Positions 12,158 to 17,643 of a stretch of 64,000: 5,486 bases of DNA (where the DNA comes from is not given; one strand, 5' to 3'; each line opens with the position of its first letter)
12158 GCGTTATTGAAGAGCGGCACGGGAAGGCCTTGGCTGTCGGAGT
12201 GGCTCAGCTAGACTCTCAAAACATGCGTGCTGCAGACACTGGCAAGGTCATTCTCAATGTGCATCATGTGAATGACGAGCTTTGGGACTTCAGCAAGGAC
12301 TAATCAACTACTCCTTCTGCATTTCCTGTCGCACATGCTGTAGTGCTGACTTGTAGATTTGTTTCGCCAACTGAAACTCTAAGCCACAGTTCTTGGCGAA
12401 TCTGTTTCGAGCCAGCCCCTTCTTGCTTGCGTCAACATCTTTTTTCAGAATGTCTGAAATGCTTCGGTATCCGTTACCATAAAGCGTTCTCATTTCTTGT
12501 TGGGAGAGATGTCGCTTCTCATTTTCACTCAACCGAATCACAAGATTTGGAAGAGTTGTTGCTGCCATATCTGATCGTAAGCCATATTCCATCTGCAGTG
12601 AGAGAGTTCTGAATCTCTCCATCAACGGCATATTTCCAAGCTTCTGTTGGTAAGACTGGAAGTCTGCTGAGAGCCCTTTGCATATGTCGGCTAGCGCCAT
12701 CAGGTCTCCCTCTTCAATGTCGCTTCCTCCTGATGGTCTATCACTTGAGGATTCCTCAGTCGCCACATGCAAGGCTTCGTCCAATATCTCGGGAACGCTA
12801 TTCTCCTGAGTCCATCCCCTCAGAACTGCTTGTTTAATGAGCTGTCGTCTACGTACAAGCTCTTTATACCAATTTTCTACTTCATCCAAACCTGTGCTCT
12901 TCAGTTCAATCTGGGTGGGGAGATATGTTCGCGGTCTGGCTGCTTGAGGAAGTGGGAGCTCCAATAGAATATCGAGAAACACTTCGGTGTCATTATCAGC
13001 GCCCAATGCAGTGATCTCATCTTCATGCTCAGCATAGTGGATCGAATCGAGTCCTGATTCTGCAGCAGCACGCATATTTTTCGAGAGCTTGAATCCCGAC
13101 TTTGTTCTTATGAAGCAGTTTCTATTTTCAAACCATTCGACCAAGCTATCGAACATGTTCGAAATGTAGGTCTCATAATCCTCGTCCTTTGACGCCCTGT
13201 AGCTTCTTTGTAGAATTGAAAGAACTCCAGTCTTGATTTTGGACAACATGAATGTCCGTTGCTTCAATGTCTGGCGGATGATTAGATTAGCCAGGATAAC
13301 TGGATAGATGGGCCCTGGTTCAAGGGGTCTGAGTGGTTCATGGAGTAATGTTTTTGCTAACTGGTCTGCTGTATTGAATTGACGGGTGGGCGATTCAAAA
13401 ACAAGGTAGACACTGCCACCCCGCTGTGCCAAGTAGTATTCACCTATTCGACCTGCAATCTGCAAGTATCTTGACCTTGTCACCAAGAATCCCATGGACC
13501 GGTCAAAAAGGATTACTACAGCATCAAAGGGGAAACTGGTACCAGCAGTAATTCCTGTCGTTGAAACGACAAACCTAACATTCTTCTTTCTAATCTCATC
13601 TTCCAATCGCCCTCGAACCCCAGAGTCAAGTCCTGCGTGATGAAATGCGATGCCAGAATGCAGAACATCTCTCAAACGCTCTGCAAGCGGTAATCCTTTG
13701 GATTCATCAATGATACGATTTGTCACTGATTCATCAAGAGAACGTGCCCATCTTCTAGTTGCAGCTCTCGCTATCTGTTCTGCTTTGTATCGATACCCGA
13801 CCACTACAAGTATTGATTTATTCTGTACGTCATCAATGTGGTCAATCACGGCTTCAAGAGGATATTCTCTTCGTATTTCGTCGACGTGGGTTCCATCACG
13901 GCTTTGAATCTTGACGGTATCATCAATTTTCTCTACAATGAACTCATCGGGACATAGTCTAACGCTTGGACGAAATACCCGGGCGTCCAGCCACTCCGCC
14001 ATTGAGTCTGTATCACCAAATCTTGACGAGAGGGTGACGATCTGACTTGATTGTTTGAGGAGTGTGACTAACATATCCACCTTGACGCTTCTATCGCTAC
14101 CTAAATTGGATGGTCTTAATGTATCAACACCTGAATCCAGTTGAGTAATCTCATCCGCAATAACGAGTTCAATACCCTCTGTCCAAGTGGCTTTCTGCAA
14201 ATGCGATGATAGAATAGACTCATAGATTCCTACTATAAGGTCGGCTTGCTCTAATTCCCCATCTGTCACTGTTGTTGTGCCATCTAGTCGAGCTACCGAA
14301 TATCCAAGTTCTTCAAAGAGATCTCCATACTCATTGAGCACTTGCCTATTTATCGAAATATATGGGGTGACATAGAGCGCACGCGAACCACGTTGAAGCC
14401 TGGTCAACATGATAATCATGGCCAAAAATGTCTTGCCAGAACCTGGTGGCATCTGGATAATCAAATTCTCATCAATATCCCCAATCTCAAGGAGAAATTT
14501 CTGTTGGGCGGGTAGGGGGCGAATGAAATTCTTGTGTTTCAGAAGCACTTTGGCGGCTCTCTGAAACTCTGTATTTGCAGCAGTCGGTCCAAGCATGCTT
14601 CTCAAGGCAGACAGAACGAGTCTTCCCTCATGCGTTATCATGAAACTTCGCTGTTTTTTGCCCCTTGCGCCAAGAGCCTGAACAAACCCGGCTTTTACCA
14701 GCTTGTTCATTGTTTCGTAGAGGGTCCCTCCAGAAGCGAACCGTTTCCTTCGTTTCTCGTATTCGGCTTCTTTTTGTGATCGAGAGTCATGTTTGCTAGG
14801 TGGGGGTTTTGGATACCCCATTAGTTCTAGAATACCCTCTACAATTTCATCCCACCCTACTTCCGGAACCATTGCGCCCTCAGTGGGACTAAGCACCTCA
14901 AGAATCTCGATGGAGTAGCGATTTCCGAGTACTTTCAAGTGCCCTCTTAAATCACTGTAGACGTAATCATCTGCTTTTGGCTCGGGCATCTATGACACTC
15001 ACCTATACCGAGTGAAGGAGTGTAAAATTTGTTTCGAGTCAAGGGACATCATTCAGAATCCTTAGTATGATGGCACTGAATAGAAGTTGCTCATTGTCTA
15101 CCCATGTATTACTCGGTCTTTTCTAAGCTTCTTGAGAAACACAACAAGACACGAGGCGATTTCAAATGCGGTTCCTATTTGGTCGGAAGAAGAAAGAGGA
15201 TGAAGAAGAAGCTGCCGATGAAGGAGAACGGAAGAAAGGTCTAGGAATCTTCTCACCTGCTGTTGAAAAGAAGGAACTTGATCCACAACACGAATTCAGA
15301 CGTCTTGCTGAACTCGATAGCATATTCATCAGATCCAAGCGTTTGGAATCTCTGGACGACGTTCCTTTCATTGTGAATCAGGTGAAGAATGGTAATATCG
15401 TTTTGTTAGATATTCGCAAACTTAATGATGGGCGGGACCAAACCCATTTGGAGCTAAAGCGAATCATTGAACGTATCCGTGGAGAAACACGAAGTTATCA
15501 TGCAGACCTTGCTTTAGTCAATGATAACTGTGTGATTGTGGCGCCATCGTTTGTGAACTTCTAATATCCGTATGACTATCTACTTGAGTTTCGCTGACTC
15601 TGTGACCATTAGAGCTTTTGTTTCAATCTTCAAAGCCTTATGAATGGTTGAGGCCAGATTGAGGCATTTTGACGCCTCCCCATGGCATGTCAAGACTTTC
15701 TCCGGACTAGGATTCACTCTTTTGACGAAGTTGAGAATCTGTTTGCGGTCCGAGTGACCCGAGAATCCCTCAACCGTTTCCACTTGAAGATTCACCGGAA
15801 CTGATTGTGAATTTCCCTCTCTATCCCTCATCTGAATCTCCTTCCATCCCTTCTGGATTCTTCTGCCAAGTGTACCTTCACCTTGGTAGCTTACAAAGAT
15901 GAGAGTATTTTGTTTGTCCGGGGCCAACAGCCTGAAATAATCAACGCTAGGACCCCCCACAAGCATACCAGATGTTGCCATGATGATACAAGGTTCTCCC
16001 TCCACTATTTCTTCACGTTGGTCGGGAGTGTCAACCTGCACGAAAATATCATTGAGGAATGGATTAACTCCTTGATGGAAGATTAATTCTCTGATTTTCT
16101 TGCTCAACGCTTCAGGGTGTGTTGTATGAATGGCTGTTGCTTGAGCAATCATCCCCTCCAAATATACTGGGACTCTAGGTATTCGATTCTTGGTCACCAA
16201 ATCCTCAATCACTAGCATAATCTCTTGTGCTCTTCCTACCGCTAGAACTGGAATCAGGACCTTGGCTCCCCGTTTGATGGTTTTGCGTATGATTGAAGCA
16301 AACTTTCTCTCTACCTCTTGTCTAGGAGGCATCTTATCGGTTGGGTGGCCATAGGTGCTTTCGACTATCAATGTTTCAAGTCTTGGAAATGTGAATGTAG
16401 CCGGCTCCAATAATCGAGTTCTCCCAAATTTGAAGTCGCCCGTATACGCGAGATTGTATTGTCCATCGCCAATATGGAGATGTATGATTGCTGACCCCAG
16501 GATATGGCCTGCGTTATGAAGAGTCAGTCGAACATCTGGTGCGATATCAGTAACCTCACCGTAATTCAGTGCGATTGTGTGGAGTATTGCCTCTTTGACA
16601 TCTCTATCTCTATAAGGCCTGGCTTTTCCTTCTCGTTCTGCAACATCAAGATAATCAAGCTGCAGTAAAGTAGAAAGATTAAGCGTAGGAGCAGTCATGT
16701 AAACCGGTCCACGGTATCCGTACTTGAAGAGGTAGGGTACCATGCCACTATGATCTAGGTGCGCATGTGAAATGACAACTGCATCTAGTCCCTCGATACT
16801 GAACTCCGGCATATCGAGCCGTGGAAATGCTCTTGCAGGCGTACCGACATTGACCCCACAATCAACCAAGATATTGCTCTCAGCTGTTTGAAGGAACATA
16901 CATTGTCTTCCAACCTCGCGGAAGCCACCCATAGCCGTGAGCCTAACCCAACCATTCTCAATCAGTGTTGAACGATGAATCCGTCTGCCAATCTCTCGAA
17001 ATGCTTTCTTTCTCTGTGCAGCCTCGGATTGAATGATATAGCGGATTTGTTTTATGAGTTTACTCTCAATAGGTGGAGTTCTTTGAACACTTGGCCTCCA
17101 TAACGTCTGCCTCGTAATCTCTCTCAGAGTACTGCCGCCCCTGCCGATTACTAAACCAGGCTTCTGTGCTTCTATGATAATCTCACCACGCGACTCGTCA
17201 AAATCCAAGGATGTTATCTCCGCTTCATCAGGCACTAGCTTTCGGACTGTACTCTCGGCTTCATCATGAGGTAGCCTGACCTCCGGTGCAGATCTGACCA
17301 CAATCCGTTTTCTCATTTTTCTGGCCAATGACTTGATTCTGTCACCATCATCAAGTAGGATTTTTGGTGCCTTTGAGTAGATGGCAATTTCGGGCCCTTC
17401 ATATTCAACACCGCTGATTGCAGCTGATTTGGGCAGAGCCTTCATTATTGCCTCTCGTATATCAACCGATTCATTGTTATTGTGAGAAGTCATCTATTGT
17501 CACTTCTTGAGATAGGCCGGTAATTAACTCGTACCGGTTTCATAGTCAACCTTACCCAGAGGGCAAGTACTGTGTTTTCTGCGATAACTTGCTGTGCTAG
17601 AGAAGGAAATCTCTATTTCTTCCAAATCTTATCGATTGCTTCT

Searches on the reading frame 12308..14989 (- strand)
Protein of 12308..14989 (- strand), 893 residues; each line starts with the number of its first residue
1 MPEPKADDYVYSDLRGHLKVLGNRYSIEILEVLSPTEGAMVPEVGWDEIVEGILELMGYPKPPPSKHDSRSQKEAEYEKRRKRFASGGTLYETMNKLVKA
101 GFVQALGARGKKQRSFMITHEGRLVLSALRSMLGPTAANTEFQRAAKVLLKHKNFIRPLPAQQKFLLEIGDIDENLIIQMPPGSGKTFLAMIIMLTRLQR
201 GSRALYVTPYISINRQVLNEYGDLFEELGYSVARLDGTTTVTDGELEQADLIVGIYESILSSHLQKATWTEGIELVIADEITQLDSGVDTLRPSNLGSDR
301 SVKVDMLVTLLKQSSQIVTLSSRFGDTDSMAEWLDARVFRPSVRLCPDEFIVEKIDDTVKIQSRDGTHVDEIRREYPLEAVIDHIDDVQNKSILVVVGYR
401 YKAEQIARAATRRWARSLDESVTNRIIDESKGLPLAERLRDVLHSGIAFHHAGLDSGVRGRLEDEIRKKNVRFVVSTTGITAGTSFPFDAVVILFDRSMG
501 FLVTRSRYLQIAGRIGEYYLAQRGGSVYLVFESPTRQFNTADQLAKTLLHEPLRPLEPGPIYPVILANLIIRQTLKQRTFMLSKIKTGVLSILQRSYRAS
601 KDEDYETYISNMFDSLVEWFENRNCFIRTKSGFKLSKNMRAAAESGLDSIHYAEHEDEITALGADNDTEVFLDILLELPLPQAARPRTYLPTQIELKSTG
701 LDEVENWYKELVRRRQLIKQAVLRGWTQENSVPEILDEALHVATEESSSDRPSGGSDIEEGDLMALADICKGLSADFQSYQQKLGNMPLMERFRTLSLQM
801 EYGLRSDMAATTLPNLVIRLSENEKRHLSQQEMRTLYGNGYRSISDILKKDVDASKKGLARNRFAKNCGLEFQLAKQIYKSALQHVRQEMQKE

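Call 11: search_protein_families(library=pfam, proteins=[window:12308-14989:-], max_evalue=0.001)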
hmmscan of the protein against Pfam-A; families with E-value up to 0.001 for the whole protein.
window:12308-14989:- (893 aa): 3 families
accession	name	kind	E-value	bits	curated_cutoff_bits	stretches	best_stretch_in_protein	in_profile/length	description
PF00270.35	DEAD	-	7e-18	65.4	26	1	160-286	2-131/167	DEAD/DEAH box helicase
PF04851.21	ResIII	-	1.9e-09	38.1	22.5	1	163-280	9-133/164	Type III restriction enzyme, res subunit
PF00271.37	Helicase_C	-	4.2e-07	30.6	23.5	1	444-516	39-107/110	Helicase conserved C-terminal domain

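Call 19: search_protein_families(library=ncbifam, proteins=[window:12308-14989:-], max_evalue=0.00001)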
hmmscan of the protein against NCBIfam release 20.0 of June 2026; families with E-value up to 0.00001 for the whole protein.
window:12308-14989:- (893 aa): 6 families
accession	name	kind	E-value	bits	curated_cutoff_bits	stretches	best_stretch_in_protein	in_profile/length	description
NF002654.0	PRK02362.1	equivalog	5.1e-40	137.5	887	1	170-530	35-394/739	ATP-dependent DNA helicase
NF001308.0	PRK00254.1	equivalog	2.9e-37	128.3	1216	1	173-493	39-344/720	ATP-dependent DNA helicase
NF040935.1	helicase_Hel308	equivalog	1.3e-33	116.1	1200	1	144-557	13-422/704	ATP-dependent DNA helicase Hel308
NF002251.0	PRK01172.1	equivalog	2.2e-21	75.8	891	1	172-493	36-334/674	ATP-dependent DNA helicase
TIGR04121.1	DEXH_lig_assoc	equivalog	7.3e-11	40.5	850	0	443-516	275-344/804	ligase-associated DNA damage response DEXH box helicase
TIGR00643.1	recG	equivalog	2e-06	26.8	659.4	0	177-280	260-365/629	ATP-dependent DNA helicase RecG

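Call 80: search_solved_structures(query=window:12308-14989:-, max_evalue=0.001)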
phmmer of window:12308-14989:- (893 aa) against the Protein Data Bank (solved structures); distinct sequences matched with E-value up to 0.001: 45.
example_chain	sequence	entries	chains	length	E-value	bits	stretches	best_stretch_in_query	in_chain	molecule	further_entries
9b15_A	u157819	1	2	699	2.3e-30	108.8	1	150-531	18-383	ATP-dependent DNA helicase Hel308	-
2p6r_A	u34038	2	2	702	1.4e-29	106.1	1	150-531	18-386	afUHEL308 HELICASE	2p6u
2zj2_A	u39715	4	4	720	7.2e-29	103.8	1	150-505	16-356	Putative ski2-type helicase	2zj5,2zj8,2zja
2va8_A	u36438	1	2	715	3.3e-23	85.1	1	156-532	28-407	SKI2-TYPE HELICASE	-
6qdv_B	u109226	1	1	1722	5.9e-20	74.3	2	164-494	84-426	U5 small nuclear ribonucleoprotein 200 kDa helicase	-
4f92_B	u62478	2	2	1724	5.9e-20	74.3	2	164-494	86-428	U5 small nuclear ribonucleoprotein 200 kDa helicase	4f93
4f91_B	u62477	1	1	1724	5.9e-20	74.3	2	164-494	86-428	U5 small nuclear ribonucleoprotein 200 kDa helicase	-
5urj_A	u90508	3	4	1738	6.1e-20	74.3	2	164-494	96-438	U5 small nuclear ribonucleoprotein 200 kDa helicase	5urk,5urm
4kit_B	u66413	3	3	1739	6.1e-20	74.3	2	164-494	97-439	U5 small nuclear ribonucleoprotein 200 kDa helicase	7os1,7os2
6s8q_B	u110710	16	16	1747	6.2e-20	74.3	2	164-494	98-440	U5 small nuclear ribonucleoprotein 200 kDa helicase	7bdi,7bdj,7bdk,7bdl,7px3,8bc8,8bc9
6s9i_B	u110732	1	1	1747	6.5e-20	74.2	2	164-494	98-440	U5 small nuclear ribonucleoprotein 200 kDa helicase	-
3jcr_C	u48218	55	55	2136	1.2e-19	73.4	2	164-494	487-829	hBrr2 | U5 small nuclear ribonucleoprotein 200 kDa helicase | Brr2, U5 small nuclear ribonucleoprotein 200 kDa helicase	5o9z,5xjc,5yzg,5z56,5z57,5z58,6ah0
6s8o_B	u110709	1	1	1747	2.2e-19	72.5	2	164-494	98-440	U5 small nuclear ribonucleoprotein 200 kDa helicase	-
8alz_B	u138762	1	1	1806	2e-18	69.3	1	154-532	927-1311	Activating signal cointegrator 1 complex subunit 3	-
6qv3_A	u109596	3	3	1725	2.2e-17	65.9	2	173-494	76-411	Pre-mRNA splicing helicase-like protein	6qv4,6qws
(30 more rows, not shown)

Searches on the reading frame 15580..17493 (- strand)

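Call 19: search_protein_families(library=ncbifam, proteins=[window:15580-17493:-], max_evalue=0.00001)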
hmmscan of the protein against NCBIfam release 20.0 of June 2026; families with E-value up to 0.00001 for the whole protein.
window:15580-17493:- (637 aa): 5 families
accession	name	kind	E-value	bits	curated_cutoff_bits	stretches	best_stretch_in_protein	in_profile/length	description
TIGR03675.1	arCOG00543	equivalog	1.5e-283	941.8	580.2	1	11-636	3-630/631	beta-CASP ribonuclease aCPSF1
NF045584.1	cas14_MBL_CASP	equivalog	5.3e-89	299.2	800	1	183-620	1-427/612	type VII CRISPR-associated protein Cas14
TIGR04122.1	Xnuc_lig_assoc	equivalog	9.9e-18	64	325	1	306-462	64-209/326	ligase-associated DNA damage response exonuclease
TIGR00649.1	MG423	subfamily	1.2e-10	40.4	400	1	183-412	1-221/546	RNase J family beta-CASP ribonuclease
NF047419.1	RNase_J1_RnjA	exception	5.4e-07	28.7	820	1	183-267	2-90/549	ribonuclease J1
